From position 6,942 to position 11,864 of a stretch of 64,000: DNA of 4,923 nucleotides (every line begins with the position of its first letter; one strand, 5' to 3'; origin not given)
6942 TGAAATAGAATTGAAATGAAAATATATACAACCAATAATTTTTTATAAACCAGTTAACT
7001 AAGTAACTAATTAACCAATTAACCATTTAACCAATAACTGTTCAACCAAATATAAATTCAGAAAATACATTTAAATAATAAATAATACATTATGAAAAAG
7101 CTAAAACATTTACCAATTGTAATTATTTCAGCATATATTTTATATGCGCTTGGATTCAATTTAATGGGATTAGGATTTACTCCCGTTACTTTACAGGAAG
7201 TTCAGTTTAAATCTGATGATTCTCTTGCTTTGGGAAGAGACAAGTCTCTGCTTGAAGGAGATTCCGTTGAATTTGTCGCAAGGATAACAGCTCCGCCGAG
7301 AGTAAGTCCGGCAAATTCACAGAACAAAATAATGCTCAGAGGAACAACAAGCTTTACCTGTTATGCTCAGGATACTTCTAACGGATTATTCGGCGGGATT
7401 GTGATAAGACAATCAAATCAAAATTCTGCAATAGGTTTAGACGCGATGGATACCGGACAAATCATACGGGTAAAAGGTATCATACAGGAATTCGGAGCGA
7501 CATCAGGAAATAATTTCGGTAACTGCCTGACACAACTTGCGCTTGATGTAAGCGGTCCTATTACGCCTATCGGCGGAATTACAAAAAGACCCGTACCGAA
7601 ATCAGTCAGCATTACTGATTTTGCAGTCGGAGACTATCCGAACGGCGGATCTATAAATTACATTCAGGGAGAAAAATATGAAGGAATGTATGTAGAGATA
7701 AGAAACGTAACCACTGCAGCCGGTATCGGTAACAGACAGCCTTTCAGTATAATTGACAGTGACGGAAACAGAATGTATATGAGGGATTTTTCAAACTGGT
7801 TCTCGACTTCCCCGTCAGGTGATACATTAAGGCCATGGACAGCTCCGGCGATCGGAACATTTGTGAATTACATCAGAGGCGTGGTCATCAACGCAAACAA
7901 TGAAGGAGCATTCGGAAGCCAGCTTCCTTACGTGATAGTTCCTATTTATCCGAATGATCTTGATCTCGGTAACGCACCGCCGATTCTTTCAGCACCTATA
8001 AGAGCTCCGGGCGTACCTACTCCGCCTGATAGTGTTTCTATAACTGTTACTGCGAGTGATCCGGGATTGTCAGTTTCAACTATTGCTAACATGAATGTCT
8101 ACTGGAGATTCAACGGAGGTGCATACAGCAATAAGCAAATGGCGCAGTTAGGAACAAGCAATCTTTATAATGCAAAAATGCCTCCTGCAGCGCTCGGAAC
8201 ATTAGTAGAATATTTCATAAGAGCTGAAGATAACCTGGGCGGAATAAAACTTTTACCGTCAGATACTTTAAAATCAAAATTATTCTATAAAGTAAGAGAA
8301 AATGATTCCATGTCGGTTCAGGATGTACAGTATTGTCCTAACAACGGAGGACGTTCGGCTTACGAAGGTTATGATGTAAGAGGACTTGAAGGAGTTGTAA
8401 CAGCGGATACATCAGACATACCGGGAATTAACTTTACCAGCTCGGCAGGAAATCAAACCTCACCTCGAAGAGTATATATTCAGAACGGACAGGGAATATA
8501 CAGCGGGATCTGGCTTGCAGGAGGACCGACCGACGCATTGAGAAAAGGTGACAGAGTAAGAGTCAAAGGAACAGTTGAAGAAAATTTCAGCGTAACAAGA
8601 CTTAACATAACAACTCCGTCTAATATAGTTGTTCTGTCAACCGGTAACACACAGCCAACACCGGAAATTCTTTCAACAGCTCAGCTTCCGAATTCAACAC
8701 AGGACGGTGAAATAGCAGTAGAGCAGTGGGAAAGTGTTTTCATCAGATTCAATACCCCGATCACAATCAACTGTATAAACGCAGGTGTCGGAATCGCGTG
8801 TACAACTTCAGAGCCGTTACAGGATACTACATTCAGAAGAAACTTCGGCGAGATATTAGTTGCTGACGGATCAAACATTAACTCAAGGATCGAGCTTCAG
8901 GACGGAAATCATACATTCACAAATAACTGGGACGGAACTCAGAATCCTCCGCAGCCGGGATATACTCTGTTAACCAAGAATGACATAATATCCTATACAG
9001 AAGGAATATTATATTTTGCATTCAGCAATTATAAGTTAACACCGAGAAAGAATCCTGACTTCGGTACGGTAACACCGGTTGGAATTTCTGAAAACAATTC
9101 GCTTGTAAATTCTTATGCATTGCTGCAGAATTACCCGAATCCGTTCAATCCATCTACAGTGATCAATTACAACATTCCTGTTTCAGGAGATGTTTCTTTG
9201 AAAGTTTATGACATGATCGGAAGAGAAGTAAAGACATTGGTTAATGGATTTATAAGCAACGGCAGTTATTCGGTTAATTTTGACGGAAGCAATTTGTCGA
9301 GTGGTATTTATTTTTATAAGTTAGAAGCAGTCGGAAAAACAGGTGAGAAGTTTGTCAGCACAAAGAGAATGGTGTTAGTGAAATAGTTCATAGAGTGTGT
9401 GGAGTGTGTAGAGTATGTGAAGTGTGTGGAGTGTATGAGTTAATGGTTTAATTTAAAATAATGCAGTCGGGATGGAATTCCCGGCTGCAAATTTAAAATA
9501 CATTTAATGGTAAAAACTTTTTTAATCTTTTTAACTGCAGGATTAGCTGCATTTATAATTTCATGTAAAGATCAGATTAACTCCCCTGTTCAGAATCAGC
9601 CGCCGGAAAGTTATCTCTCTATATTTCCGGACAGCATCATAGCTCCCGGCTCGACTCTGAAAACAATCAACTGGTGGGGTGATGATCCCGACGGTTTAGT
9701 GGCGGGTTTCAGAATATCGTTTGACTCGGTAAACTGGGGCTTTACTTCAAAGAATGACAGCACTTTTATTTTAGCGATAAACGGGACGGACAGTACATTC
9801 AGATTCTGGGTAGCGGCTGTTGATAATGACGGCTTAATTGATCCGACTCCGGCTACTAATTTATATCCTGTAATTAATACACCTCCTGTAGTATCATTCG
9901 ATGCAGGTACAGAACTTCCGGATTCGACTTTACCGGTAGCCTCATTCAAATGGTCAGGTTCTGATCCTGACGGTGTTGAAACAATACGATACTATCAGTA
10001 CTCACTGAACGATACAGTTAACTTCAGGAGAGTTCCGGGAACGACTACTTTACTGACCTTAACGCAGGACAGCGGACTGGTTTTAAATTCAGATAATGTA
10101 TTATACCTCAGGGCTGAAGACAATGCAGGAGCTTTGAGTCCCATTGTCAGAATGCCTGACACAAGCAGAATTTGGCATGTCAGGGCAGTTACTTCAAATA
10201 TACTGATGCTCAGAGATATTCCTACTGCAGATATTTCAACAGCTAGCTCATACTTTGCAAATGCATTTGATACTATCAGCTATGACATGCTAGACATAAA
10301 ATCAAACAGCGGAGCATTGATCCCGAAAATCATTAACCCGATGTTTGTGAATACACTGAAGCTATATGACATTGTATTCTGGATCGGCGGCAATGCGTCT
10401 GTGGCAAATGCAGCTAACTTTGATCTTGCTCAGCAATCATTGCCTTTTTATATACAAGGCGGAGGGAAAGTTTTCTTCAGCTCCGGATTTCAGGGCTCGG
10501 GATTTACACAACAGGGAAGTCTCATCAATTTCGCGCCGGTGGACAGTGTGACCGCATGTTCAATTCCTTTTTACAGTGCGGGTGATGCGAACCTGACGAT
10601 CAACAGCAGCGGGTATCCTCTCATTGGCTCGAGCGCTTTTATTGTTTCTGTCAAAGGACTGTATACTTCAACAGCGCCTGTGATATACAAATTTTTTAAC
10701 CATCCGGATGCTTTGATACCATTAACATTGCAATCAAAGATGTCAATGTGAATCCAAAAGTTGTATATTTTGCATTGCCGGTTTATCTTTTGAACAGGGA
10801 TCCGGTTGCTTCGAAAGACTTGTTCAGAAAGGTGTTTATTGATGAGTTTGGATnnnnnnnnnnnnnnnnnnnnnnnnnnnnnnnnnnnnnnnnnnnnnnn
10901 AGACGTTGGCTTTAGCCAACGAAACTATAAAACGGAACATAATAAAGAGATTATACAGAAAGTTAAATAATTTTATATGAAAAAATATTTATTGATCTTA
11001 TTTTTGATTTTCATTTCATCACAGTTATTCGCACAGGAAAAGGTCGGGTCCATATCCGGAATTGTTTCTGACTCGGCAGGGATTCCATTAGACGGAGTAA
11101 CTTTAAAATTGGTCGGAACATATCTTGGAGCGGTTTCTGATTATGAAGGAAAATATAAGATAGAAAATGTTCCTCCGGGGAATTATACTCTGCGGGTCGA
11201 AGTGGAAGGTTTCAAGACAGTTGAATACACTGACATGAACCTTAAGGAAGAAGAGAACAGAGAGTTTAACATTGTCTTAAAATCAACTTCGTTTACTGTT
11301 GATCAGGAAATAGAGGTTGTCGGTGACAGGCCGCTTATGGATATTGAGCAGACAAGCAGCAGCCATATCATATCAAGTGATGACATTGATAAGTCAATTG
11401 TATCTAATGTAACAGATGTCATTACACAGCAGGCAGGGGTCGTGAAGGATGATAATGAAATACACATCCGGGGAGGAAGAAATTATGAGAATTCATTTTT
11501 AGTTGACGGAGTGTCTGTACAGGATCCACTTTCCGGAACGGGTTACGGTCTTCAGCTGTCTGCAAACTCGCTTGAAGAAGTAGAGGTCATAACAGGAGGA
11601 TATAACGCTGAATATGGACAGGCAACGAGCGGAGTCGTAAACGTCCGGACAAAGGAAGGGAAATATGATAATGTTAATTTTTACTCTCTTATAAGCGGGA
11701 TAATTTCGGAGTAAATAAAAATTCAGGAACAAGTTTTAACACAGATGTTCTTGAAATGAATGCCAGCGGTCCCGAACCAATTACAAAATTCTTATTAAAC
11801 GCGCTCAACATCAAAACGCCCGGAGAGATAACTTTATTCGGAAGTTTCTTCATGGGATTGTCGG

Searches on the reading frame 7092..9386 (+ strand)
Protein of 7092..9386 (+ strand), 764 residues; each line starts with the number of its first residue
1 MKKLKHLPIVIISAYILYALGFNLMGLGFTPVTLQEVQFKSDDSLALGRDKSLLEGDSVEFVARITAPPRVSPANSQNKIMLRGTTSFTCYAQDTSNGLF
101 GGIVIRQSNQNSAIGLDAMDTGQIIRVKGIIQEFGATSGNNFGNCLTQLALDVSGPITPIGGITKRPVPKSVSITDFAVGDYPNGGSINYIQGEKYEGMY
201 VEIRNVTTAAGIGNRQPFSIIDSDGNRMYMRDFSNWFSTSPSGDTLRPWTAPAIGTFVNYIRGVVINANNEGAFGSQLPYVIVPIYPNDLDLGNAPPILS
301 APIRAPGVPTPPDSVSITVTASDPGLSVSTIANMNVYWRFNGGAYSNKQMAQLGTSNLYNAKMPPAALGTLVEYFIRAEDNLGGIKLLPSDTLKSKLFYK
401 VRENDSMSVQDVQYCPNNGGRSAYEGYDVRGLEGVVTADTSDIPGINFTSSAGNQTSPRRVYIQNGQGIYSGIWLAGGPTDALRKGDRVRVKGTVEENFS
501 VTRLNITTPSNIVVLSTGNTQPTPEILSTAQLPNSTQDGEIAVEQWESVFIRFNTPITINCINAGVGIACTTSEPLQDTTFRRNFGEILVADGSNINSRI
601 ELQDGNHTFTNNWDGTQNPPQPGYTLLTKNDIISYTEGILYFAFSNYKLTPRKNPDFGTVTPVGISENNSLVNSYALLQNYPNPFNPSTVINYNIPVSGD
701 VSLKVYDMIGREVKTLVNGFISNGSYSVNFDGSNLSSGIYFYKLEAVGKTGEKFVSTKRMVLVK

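Call 7: find_encoding_contigs(protein=window:7092-9386:+, flank=2000, max_places=4)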
Protein window:7092-9386:+ (764 aa): no gene with exactly this product is on record in the collection.

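Call 9: search_protein_families(library=pfam, proteins=[window:7092-9386:+], max_evalue=0.001)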
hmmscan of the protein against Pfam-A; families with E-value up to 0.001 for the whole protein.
window:7092-9386:+ (764 aa): 2 families
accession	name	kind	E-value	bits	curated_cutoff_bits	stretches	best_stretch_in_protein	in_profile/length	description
PF18962.6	Por_Secre_tail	-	5.4e-09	36.7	27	1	681-754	2-73/75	Secretion system C-terminal sorting domain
PF13860.13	FlgD_ig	-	0.00036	20.9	27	0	699-746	23-75/79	FlgD Ig-like domain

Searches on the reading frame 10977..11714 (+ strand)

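Call 10: search_protein_families(library=pfam, proteins=[window:10977-11714:+], max_evalue=0.001)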
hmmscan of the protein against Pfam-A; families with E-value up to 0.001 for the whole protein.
window:10977-11714:+ (245 aa): 4 families
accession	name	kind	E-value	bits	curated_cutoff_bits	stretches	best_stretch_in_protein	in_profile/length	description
PF13620.12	CarboxypepD_reg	-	1.4e-17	64.2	32.3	1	25-102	1-82/82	Carboxypeptidase regulatory-like domain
PF13715.12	CarbopepD_reg_2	-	1.1e-15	57.8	32.2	1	26-110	1-85/88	CarboxypepD_reg-like domain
PF07715.20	Plug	-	1.1e-13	52.1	23.9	1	124-219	4-105/107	TonB-dependent Receptor Plug Domain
PF08308.17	PEGA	-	2.1e-05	24.8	20.8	1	62-104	29-70/71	PEGA domain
